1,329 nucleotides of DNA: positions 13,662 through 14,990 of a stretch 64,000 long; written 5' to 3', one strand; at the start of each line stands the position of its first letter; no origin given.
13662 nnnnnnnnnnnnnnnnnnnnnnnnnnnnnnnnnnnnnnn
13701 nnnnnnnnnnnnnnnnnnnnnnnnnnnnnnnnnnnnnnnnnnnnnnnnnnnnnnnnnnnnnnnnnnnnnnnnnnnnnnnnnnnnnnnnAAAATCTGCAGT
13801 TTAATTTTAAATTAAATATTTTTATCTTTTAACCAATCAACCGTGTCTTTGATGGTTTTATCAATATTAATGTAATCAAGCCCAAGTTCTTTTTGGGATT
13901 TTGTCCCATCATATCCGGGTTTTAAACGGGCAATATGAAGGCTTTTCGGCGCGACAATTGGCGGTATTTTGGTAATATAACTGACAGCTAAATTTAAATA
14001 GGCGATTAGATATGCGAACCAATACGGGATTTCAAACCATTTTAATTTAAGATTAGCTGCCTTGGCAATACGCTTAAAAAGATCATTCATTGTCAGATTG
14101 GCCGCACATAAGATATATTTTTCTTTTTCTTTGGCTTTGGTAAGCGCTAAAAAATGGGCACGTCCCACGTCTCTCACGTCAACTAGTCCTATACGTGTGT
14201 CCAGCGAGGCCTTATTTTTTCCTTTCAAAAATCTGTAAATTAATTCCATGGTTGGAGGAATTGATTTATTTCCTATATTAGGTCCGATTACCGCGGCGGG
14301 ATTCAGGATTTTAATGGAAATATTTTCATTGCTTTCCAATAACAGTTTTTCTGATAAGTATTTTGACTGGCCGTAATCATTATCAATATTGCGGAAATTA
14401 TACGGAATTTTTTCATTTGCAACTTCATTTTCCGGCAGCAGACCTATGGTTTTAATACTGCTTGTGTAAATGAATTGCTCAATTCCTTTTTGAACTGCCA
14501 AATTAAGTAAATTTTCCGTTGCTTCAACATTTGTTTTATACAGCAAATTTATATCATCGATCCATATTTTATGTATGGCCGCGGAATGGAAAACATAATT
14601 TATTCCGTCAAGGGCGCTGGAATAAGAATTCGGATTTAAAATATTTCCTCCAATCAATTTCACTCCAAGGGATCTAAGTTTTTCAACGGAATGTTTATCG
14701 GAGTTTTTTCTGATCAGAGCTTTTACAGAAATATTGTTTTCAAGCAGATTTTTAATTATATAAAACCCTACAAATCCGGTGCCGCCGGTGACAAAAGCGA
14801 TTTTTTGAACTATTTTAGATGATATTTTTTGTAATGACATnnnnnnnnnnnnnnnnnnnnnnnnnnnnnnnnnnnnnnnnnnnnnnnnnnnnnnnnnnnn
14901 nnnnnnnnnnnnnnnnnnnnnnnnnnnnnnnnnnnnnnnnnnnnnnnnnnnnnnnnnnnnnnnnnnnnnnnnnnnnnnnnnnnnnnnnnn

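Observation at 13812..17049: Candidate novel radical-SAM maturation system: SPASM-type rSAM + 22-Cys protein with four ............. repeats + SDR reductase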

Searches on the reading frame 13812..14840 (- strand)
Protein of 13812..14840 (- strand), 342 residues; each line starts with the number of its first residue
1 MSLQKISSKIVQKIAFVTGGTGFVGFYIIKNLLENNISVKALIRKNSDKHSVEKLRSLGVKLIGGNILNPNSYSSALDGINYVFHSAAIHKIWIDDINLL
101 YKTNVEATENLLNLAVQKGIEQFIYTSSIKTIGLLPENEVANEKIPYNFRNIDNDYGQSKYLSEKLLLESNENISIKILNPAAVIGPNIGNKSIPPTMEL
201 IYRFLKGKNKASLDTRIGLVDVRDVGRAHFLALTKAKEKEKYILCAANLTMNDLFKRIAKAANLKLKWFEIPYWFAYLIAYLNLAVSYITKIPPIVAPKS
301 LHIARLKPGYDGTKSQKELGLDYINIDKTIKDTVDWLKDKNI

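Call 3: search_protein_families(library=pfam, proteins=[window:13812-14840:-], max_evalue=0.01)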
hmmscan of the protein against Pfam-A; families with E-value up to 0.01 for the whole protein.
window:13812-14840:- (342 aa): 9 families
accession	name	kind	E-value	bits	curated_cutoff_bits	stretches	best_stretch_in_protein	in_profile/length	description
PF01370.27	Epimerase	-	3.6e-29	102.3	20.9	1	16-242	2-237/240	NAD dependent epimerase/dehydratase family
PF01073.25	3Beta_HSD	-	1.4e-26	93.6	22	1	17-239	2-235/280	3-beta hydroxysteroid dehydrogenase/isomerase family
PF07993.18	NAD_binding_4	-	1e-22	81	20.1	2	68-192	77-210/258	Male sterility protein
PF05368.20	NmrA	-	3.1e-15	57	27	1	16-128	6-107/298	NmrA-like family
PF13460.12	NAD_binding_10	-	2.8e-13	50.6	27.2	1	19-168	1-132/184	NAD(P)H-binding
PF16363.11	GDP_Man_Dehyd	-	4.3e-13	49.9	27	1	16-268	1-272/332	GDP-mannose 4,6 dehydratase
PF02719.21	Polysacc_synt_2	-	5.7e-10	39.3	20.2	1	16-132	2-132/293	Polysaccharide biosynthesis protein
PF04321.23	RmlD_sub_bind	-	9e-05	22.1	27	1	16-176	4-145/287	RmlD substrate binding domain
PF08659.16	KR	-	0.003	17.9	22.6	0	16-132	4-140/180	KR domain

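Call 4: search_protein_families(library=ncbifam, proteins=[window:13812-14840:-], max_evalue=0.01)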
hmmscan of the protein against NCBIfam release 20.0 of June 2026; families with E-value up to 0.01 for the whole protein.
window:13812-14840:- (342 aa): 29 families (the best 25 are shown)
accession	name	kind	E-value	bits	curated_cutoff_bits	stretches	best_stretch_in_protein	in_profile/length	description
TIGR03466.1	HpnA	hypoth_equivalog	2.9e-74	249.9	367.65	1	15-340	3-324/327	hopanoid-associated sugar epimerase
NF052578.1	StrlDmthSdmBMthl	equivalog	7.1e-37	127.9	600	1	15-341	3-326/328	sterol demethylase protein SdmB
NF042423.1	oxyalk_red_Shew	equivalog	1.9e-28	99.5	580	1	6-282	4-277/331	2-alkyl-3-oxoalkanoate reductase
TIGR01746.1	Thioester-redct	subfamily_domain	6.9e-23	81.5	213.35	2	80-191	89-203/371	thioester reductase domain-containing protein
NF042422.1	oxyalk_red_OleD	equivalog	1.3e-21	77.3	580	1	16-280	4-268/329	2-alkyl-3-oxoalkanoate reductase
NF005539.0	PRK07201.1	equivalog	5.8e-18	65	549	1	16-187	4-180/657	SDR family oxidoreductase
TIGR02197.1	heptose_epim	equivalog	1.7e-15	57.1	274.6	1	17-170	3-152/316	ADP-glyceromanno-heptose 6-epimerase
TIGR04180.1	EDH_00030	hypoth_equivalog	1.7e-15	56.9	475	1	16-261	2-255/297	NAD-dependent 4,6-dehydratase LegB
TIGR01179.1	galE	equivalog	7.4e-15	54.6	262.3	1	16-180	3-172/332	UDP-glucose 4-epimerase GalE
TIGR03443.1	alpha_am_amid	equivalog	1.3e-11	42.6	1030.1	1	13-239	973-1238/1390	L-aminoadipate-semialdehyde dehydrogenase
TIGR03589.1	PseB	equivalog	1.4e-10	40.7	407.75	1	13-132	5-129/324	UDP-N-acetylglucosamine 4,6-dehydratase (inverting)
NF047350.1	aureusi_NRPS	equivalog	5.7e-10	36.7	2500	1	15-172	2030-2203/2373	aureusimine non-ribosomal peptide synthetase AusA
NF043036.1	ErythonDh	equivalog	3e-09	36.5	325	1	16-167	4-160/321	D-erythronate dehydrogenase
TIGR04130.1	FnlA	equivalog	9.2e-09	34.6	730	1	12-132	4-128/337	UDP-N-acetylglucosamine 4,6-dehydratase/5-epimerase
NF038078.1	NRPS_MxcG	equivalog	9.8e-09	33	2300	2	79-258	1169-1351/1442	myxochelin non-ribosomal peptide synthetase MxcG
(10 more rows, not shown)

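Call 66: search_solved_structures(query=window:13812-14840:-, max_evalue=1e-8)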
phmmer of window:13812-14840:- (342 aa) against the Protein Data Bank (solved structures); distinct sequences matched with E-value up to 1e-8: 24.
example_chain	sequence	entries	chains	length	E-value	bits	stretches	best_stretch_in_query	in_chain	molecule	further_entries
3wj7_A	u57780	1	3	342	1.9e-44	155.8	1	10-338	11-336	Putative oxidoreductase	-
2p4h_X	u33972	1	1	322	7.1e-19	71.8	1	16-237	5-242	Vestitone reductase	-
4r1s_A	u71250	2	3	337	9.6e-19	71.3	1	13-255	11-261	cinnamoyl CoA reductase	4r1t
4r1u_A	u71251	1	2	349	2.8e-16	63.2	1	15-260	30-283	Cinnamoyl CoA reductase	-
4qtz_A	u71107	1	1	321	6e-16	62.2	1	14-244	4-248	Dihydroflavonol-4-reductase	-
4quk_A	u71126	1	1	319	3.4e-15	59.7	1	14-244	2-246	Dihydroflavonol-4-reductase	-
2rh8_A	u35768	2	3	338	5.8e-15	58.9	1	10-261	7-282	Anthocyanidin reductase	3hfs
5tqm_A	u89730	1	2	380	2.2e-14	57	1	16-260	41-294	Cinnamoyl-CoA Reductase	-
6kwt_A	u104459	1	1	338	4.3e-13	52.7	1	16-252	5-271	Methylglyoxal reductase (NADPH-dependent)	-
6kws_A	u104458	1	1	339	5.4e-13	52.4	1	16-252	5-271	Methylglyoxal reductase (NADPH-dependent)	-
4j2o_A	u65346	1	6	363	1.1e-11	48.1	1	9-132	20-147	UDP-N-acetylglucosamine 4,6-dehydratase/5-epimerase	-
6jkg_A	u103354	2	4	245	3.2e-11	46.6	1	14-232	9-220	Sterol-4-alpha-carboxylate 3-dehydrogenase, decarboxylating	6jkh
9m3k_A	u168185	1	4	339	1.1e-10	44.8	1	11-276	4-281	ketoreductase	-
8rdg_A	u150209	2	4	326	1.6e-10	44.3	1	16-134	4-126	SDR family NAD(P)-dependent oxidoreductase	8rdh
8rdi_A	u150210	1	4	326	2.5e-10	43.7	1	16-133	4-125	SDR family NAD(P)-dependent oxidoreductase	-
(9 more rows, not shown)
